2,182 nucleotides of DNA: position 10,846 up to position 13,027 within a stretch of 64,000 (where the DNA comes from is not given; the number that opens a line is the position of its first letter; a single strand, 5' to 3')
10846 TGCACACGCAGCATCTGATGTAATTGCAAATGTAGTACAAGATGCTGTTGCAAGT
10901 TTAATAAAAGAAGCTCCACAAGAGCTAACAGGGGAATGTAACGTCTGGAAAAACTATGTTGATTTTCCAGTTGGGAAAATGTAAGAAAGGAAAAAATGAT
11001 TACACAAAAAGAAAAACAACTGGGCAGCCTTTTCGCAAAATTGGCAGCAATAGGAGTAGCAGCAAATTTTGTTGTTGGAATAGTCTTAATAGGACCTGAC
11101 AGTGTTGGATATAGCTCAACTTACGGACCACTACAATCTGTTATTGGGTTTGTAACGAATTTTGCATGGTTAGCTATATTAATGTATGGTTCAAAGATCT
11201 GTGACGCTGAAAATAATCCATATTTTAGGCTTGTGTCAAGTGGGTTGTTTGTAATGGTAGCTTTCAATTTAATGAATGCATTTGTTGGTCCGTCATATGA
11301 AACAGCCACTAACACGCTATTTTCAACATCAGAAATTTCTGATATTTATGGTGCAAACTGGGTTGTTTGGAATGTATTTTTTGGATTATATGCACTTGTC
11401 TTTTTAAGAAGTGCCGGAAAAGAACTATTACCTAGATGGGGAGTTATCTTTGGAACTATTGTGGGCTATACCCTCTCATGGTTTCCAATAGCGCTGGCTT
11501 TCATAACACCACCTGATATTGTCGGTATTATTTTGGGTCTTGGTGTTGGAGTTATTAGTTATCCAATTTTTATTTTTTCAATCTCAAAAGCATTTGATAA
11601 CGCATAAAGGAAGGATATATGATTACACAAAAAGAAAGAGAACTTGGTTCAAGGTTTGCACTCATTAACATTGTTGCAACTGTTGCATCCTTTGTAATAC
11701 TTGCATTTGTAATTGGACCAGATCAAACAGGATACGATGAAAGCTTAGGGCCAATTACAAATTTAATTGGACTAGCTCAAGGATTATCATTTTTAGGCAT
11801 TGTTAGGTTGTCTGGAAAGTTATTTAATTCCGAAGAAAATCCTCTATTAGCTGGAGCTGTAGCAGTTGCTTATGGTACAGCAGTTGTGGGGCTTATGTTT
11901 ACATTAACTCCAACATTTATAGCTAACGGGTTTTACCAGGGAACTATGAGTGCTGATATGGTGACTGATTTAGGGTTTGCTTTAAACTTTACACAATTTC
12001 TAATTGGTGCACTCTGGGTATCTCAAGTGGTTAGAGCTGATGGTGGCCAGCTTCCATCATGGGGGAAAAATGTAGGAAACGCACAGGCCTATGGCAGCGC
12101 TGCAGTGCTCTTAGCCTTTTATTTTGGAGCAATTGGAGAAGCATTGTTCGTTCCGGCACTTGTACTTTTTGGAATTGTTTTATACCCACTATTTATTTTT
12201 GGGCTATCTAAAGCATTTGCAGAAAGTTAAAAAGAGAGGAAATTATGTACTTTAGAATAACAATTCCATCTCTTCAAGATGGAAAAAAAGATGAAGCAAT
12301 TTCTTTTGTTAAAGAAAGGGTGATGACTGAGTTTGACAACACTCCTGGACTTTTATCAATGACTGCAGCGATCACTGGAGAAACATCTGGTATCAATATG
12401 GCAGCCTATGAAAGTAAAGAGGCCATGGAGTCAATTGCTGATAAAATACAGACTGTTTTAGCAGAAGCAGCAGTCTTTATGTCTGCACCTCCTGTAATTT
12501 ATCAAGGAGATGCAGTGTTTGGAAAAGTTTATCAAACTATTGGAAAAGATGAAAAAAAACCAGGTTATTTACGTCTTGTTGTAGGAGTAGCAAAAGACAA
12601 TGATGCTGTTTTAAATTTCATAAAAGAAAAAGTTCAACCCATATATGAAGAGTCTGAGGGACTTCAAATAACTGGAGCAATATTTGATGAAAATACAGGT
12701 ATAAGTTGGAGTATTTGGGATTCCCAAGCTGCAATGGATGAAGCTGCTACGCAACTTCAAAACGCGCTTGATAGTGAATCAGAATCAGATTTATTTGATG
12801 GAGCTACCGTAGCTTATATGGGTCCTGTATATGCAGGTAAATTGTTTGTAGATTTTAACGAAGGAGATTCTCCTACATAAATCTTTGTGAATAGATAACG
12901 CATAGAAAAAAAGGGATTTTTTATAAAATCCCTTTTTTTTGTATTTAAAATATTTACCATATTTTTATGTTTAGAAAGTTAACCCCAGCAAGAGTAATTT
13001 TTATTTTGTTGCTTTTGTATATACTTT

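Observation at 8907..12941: Seven-gene operon built only from paralogue pairs: two kinds of small polytopic membrane proteins interleaved with ABM/Dabb-like alpha+beta-barrel proteins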

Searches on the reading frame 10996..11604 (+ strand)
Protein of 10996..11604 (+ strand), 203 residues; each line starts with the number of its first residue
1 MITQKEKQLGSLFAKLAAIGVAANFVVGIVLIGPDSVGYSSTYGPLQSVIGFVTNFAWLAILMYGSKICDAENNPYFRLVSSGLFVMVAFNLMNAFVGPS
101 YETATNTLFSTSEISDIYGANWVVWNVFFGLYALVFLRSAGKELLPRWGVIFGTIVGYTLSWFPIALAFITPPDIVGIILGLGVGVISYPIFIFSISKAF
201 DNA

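Call 3: search_protein_families(library=pfam, proteins=[window:10996-11604:+], max_evalue=1)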
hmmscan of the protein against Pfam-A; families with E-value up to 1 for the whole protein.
window:10996-11604:+ (203 aa): 0 families

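Call 4: search_protein_families(library=ncbifam, proteins=[window:10996-11604:+], max_evalue=1)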
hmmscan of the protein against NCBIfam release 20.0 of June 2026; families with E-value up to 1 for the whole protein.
window:10996-11604:+ (203 aa): 0 families

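Call 8: find_homologous_proteins(query=window:10996-11604:+)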
Query window:10996-11604:+ (203 aa): 5 proteins with E <= 0.001 among 511 candidates.
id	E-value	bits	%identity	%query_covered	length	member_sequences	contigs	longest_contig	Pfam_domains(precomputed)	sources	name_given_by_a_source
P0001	2.2e-124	431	99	100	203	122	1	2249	-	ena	-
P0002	3.5e-116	404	98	93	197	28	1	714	-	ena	-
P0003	2.0e-95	336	80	92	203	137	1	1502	-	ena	-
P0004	8.0e-65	236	93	62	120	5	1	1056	-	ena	-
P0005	6.3e-64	233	82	63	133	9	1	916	-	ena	-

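Call 21: search_protein_representatives(alignment_id=A1)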
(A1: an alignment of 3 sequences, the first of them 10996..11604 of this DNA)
Query: 3 sequences, 204 profile positions. Proteins with E-value up to 0.001 (for the whole library): 62; up to 1e-10: 29; up to 1e-30: 5. The best 62 are listed.
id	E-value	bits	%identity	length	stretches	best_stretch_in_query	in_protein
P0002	1.9e-100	351.2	-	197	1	1-191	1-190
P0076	6.4e-35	137.2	-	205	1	1-203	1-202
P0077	2.2e-32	128.9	-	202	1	1-202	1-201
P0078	3.4e-31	125.0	-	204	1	4-203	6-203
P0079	3.5e-31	125.0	-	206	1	1-204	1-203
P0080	1.6e-30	122.9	-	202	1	3-199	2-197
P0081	3.3e-30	121.8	-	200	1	5-204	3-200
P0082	2.6e-29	118.9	-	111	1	89-203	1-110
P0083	1.8e-28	116.1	-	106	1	89-196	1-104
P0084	1.4e-26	109.9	-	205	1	1-202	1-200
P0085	6.8e-24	101.2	-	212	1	1-203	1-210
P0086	9.5e-21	90.9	-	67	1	136-204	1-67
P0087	1.2e-18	84.0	-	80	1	1-64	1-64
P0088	3.1e-18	82.7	-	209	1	1-203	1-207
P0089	4.2e-18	82.2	-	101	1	1-96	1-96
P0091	2.3e-16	76.6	-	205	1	1-198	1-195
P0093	9.6e-15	71.3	-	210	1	13-201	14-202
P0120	1.7e-06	44.3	-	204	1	1-202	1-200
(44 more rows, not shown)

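Call 28: search_protein_families(library=pfam, alignment_id=A4, max_evalue=0.1)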
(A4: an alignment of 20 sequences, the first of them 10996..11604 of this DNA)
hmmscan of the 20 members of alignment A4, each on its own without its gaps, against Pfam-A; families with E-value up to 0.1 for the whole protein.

A. member 1, window:10996-11604:+ (203 aa): 0 families

B. families by the number of members that match (of 20 scanned): 6 families
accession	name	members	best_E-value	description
PF11070.13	DUF2871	2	5.2e-05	Protein of unknown function (DUF2871)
PF07947.19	YhhN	1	0.019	YhhN family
PF12271.14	Chs7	1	0.023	Chitin synthase export chaperone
PF10883.13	DUF2681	1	0.029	Protein of unknown function (DUF2681)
PF24284.1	DUF7472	1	0.083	Family of unknown function (DUF7472)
PF04235.18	DUF418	1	0.093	Protein of unknown function (DUF418)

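Call 47: predict_structure(alignment_id=A5)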
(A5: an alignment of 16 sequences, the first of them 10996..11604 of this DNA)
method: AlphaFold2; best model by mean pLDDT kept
length: 203 residues; sequences in the alignment: 16
mean_pLDDT: 88.1   pTM: 0.84
mean pLDDT of the five models: 88.1, 87.6, 86.2, 86.1, 85.9
residues with pLDDT >= 90: 103; 70-90: 92; 50-70: 8; < 50: 0
segments of 3 or more residues with pLDDT < 50: none
pLDDT, mean of each block of 10 residues (from residue 1): 91 96 85 74 89 95 92 91 93 88 83 81 88 93 86 94 85 79 86 95 90
secondary structure, 60 per line:
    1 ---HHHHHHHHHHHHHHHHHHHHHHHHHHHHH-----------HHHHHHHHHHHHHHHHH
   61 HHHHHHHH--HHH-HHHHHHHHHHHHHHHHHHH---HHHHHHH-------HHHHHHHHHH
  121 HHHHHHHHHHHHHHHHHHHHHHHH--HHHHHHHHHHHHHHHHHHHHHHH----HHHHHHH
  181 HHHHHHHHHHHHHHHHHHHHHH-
elements in order: H4-32 H44-68 H75-93 H97-103 H111-144 H147-169 H174-202

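Call 51: fold_search(model_id=the predicted structure, library=pdb)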
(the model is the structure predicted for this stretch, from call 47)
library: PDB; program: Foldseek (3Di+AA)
matches with E <= 10: 330; with E <= 0.001: 0
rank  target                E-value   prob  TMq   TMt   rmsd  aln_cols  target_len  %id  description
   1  8xve_R                2.7e-01  0.28  0.24  0.18  18.4       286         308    9  Cryo-EM structure of ETBR bound with BQ3020 (released 2024-08-28)
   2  7vuy_R                3.7e-01  0.35  0.29  0.25  15.0       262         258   14  Cryo-EM structure of pseudoallergen receptor MRGPRX2 complex with PAMP-12. state1 (released 2021-12-01)
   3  5oge_H                4.5e-01  0.11  0.17  0.12  20.7       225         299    8  Crystal structure of a nucleotide sugar transporter (released 2017-11-22)
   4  5oge_G                6.2e-01  0.13  0.20  0.15  20.4       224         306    9  Crystal structure of a nucleotide sugar transporter (released 2017-11-22)
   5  7vv5_R                6.8e-01  0.23  0.27  0.23  16.4       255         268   15  Cryo-EM structure of pseudoallergen receptor MRGPRX2 complex with C48/80, state1 (released 2021-12-01)
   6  7vv6                  6.8e-01  0.23  0.27  0.22  16.4       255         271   15  Cryo-EM structure of pseudoallergen receptor MRGPRX2 complex with C48/80 (local) (released 2021-12-01)
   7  9jfk_R                6.8e-01  0.16  0.25  0.21  13.5       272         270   11  Cryo-EM structure of [Pen5]-urotensin (4-11)-bounded human Urotensin receptor (UTS2R)-Gq complex (released 2025-12-03)
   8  5oge_D                7.4e-01  0.12  0.19  0.15  20.3       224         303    9  Crystal structure of a nucleotide sugar transporter (released 2017-11-22)
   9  5oge_B                8.1e-01  0.08  0.17  0.13  20.5       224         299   10  Crystal structure of a nucleotide sugar transporter (released 2017-11-22)
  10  9jkv_A                8.5e-01  0.20  0.28  0.23  15.2       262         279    8  IBC-HCAR3-Gi complex (released 2025-10-29)
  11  5oge_F                8.5e-01  0.08  0.17  0.13  20.4       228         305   10  Crystal structure of a nucleotide sugar transporter (released 2017-11-22)
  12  7s8l_R                8.9e-01  0.13  0.22  0.20  17.5       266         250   13  CryoEM structure of Gq-coupled MRGPRX2 with peptide agonist Cortistatin-14 (released 2021-11-17)
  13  8qad                  9.3e-01  0.54  0.34  0.43   7.2       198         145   10  X-ray crystal structure of a de novo designed single-chain antiparallel 6-helix coiled-coil alpha-helical barrel, sc-apC (released 2024-07-03)
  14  5oge_A                9.3e-01  0.10  0.20  0.15  20.2       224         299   10  Crystal structure of a nucleotide sugar transporter (released 2017-11-22)
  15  7vdm_R                1.0e+00  0.23  0.32  0.28  14.5       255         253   12  Cryo-EM structure of pseudoallergen receptor MRGPRX2 complex with substance P (released 2021-12-01)
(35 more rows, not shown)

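Call 53: search_solved_structures(query=A4, max_evalue=10)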
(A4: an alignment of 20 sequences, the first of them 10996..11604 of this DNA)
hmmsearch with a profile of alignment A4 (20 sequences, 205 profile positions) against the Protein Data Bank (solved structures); distinct sequences matched with E-value up to 10: 0.

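Call 55: search_protein_families(library=padloc, proteins=[window:10996-11604:+], max_evalue=0.1)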
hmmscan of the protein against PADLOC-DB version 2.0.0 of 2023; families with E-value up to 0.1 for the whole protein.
window:10996-11604:+ (203 aa): 0 families

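Call 56: search_protein_families(library=phrogs, proteins=[window:10996-11604:+], max_evalue=0.1)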
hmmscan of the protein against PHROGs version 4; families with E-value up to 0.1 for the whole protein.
window:10996-11604:+ (203 aa): 0 families

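Call 61: find_encoding_contigs(protein=P0120, flank=8000, max_places=3)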
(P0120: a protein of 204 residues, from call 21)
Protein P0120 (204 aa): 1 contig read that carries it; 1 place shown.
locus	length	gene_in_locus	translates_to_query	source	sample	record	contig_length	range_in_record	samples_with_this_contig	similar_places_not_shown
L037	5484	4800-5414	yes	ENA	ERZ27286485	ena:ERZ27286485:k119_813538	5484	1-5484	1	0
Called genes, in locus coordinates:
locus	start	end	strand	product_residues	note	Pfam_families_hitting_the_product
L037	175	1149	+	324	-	PF00294:PfkB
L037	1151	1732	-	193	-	PF18306:LDcluster4, PF03641:Lysine_decarbox (faint), PF18171:LSDAT_prok (weak)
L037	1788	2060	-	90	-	-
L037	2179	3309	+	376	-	PF05935:Arylsulfotrans, PF14269:Arylsulfotran_2 (weak), PF05935:Arylsulfotrans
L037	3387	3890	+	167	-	PF12867:DinB_2 (weak)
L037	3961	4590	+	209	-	-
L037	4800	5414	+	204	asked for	-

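Call 62: find_encoding_contigs(protein=P0093, flank=8000, max_places=3)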
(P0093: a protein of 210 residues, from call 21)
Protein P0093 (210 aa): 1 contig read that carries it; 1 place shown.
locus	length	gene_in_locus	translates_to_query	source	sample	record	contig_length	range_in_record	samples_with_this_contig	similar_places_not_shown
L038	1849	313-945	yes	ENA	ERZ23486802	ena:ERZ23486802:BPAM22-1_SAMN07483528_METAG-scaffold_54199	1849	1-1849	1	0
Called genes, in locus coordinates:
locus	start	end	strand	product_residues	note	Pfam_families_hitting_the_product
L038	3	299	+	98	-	?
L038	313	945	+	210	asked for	-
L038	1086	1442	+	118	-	PF07883:Cupin_2 (faint)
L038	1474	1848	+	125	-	?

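Call 73: search_protein_families(library=pfam, proteins=[L037:3961-4587:+], max_evalue=0.05)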
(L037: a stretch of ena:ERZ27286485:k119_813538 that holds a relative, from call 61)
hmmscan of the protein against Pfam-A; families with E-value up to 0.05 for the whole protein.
L037:3961-4587:+ (209 aa): 0 families

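Call 84: find_related_loci(query=A1, collection=viral_contigs, flank=6000)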
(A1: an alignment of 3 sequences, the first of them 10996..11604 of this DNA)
Query A1 (203 aa) in viral_contigs; peptide patterns used: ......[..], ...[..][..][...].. (x = any residue, [..] = any of these).
53 stretches matched a pattern, but none encodes a relative of the query by tblastn (E <= 1e-3).

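Call 88: find_encoding_contigs(protein=P0085, flank=8000, max_places=2)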
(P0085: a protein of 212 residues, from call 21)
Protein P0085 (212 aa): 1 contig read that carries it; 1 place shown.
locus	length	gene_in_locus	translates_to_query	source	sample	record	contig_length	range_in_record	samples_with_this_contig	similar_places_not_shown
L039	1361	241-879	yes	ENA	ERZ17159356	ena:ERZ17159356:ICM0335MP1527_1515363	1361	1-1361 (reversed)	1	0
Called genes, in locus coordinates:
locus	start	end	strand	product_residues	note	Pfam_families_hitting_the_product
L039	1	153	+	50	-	?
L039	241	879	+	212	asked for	-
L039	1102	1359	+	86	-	?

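Call 89: find_encoding_contigs(protein=P0091, flank=8000, max_places=2)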
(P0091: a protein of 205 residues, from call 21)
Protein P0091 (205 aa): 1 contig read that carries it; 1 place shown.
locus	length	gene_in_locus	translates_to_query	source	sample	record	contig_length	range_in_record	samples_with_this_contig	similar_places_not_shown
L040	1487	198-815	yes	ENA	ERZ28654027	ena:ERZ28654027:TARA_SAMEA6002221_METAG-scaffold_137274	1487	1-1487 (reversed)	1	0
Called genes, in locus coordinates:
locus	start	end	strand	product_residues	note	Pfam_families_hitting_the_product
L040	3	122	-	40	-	?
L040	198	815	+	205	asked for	-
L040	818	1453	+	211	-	-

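Call 90: find_encoding_contigs(protein=P0081, flank=8000, max_places=2)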
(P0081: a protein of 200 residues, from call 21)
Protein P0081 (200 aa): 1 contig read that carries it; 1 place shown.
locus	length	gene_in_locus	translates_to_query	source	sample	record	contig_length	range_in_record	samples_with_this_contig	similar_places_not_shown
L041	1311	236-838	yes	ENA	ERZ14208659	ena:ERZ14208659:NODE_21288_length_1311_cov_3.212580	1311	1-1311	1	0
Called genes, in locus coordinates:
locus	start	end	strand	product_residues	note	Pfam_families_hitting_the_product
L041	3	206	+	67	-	?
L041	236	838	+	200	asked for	-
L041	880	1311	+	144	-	?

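Call 92: find_related_loci(query=L037:3961-4587:+, collection=metagenome_contigs, flank=10000)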
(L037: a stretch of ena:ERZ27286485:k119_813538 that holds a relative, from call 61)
Query L037:3961-4587:+ (209 aa) in metagenome_contigs; peptide patterns used: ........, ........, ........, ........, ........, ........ (x = any residue, [..] = any of these).
363 stretches matched a pattern; 8 encode a relative of the query (tblastn E <= 1e-3); 8 distinct loci.
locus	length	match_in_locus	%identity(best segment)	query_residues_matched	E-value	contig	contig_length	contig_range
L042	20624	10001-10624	98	1-209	3e-130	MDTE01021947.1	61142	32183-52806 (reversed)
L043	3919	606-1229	98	1-209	2e-131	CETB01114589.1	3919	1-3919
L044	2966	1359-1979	74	1-208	4e-102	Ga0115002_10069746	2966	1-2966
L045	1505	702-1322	74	1-208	8e-107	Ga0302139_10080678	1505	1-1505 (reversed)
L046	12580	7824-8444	72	1-208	2e-99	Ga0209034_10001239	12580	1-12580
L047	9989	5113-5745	73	1-208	8e-98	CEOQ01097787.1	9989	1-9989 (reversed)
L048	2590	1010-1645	70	1-208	1e-95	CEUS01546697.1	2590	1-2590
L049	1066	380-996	71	1-208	1e-69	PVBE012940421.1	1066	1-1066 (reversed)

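Call 93: fold_search(model_id=the predicted structure, library=viral)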
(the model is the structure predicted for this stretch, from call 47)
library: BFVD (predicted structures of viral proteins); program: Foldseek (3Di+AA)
matches with E <= 10: 169; with E <= 0.001: 0
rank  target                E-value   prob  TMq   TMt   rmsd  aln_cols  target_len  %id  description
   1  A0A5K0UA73            5.9e-01  0.54  0.37  0.36  10.3       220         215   11  TLC domain-containing protein [Yasminevirus sp. GU-2018]
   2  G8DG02                6.5e-01  0.25  0.31  0.29  16.4       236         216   10  (no name in the UniProt tables at hand)
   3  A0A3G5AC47            6.8e-01  0.80  0.45  0.40   7.9       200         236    9  Uncharacterized protein [Hyperionvirus sp.]
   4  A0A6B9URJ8            8.6e-01  0.41  0.34  0.27  10.6       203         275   13  (no name in the UniProt tables at hand)
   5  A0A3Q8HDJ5            9.8e-01  0.08  0.19  0.16  16.4       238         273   10  (no name in the UniProt tables at hand)
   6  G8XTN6                1.5e+00  0.35  0.42  0.21  15.9       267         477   12  Envelope protein US28 [Simian cytomegalovirus (strain Colburn)]
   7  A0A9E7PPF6            1.6e+00  0.33  0.36  0.18  22.6       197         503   11  Uncharacterized protein [Largemouth bass virus]
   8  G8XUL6                1.6e+00  0.10  0.22  0.18  21.0       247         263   12  Membrane protein A38 [Aotine betaherpesvirus 1]
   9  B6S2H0                1.6e+00  0.23  0.33  0.29  12.0       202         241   12  (no name in the UniProt tables at hand)
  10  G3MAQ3                1.7e+00  0.18  0.29  0.32  12.3       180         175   16  Gp512 [Bacillus phage G]
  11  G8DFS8                1.8e+00  0.30  0.35  0.34  13.1       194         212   12  (no name in the UniProt tables at hand)
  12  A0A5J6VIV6            2.0e+00  0.08  0.17  0.18  18.8       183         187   12  Uncharacterized protein [Megaviridae environmental sample]
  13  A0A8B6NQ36            2.1e+00  0.09  0.23  0.19  16.2       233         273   13  G-protein coupled receptor 12 [Elephant endotheliotropic herpesvirus 1A]
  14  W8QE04                2.2e+00  0.21  0.32  0.34   9.1       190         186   11  Uncharacterized protein [Chloriridovirus anopheles1]
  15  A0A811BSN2            2.4e+00  0.14  0.30  0.22  10.8       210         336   12  Atrophin-1 incomplete domain containing protein [Pandoravirus japonicus]
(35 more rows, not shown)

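Call 97: search_protein_families(library=pfam, proteins=[L042:12368-13183:-, L042:13368-14420:+, L042:14458-14871:-, L042:14937-15350:-, L042:5178-5990:+, L042:7821-8090:-], max_evalue=0.001)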
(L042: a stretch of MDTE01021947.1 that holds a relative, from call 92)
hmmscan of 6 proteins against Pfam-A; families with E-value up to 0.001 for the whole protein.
L042:12368-13183:- (272 aa): 1 family
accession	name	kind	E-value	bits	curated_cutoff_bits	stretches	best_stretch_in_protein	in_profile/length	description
PF01557.24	FAA_hydrolase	-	6.1e-52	176.8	23.9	1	70-268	1-213/214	Fumarylacetoacetate (FAA) hydrolase C-terminal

L042:13368-14420:+ (351 aa): 4 families
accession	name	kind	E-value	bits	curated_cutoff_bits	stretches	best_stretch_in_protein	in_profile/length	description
PF02826.25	2-Hacid_dh_C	-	5.4e-54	182.7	25.1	1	139-314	3-178/178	D-isomer specific 2-hydroxyacid dehydrogenase, NAD binding domain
PF03446.21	NAD_binding_2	-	3.4e-05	24.3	21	1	174-279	4-109/161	NAD binding domain of 6-phosphogluconate dehydrogenase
PF00208.27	ELFV_dehydrog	-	0.00051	20.2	23.4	1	160-272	23-128/241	Glutamate/Leucine/Phenylalanine/Valine dehydrogenase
PF01262.27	AlaDh_PNT_C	-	0.00077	19.4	23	0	171-263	30-129/214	Alanine dehydrogenase/PNT, C-terminal domain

L042:14458-14871:- (138 aa): 1 family
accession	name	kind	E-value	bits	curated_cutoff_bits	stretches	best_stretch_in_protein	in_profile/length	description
PF00892.27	EamA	-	7.6e-13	49.3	28.2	1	4-137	3-134/135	EamA-like transporter family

L042:14937-15350:- (138 aa): 1 family
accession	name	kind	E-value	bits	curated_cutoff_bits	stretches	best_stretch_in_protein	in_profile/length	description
PF00892.27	EamA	-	1.8e-09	38.4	28.2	1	4-137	3-134/135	EamA-like transporter family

L042:5178-5990:+ (271 aa): 2 families
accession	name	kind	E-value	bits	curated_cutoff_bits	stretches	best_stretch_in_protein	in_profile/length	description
PF08546.17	ApbA_C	-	2.9e-14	54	22.7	1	102-243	2-123/125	Ketopantoate reductase PanE/ApbA C terminal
PF02558.23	ApbA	-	5.9e-07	29.7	22.2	1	2-69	72-139/150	Ketopantoate reductase PanE/ApbA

L042:7821-8090:- (90 aa): 1 family
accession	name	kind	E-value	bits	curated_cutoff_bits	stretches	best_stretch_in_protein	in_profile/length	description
PF12594.13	DUF3764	-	3.7e-05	24.2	24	1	12-76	12-75/89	Protein of unknown function (DUF3764)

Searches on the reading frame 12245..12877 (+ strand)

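Call 3: search_protein_families(library=pfam, proteins=[window:12245-12877:+], max_evalue=1)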
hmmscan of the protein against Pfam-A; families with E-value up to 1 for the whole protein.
window:12245-12877:+ (211 aa): 2 families
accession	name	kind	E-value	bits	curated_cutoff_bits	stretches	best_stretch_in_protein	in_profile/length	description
PF07237.17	DUF1428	-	0.012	16.3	27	1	148-174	62-88/102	Protein of unknown function (DUF1428)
PF03992.22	ABM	-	0.048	14.3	23.1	0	10-62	10-64/78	Antibiotic biosynthesis monooxygenase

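Call 4: search_protein_families(library=ncbifam, proteins=[window:12245-12877:+], max_evalue=1)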
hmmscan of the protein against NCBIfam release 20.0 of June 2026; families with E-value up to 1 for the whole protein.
window:12245-12877:+ (211 aa): 1 family
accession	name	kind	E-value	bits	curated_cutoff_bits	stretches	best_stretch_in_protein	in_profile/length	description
NF011668.0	PRK15086.1-4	equivalog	0.095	11.6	575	1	37-103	11-78/413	ethanolamine utilization protein EutH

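Call 55: search_protein_families(library=padloc, proteins=[window:12245-12877:+], max_evalue=0.1)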
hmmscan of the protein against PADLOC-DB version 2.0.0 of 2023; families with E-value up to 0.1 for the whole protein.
window:12245-12877:+ (211 aa): 1 family
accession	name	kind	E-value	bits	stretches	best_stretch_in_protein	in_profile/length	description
PDLC00089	GajA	-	0.022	12.2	1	27-96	149-218/311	AAA ATPase domain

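Call 56: search_protein_families(library=phrogs, proteins=[window:12245-12877:+], max_evalue=0.1)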
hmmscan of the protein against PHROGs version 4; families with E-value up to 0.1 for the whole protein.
window:12245-12877:+ (211 aa): 3 families
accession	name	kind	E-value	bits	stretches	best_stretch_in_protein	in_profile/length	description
phrog_33615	-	unknown function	0.056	12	1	27-202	516-683/1395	-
phrog_8202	-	unknown function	0.09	14.3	0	89-131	40-82/96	-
phrog_24596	-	unknown function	0.096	11.8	0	7-49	833-875/1052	-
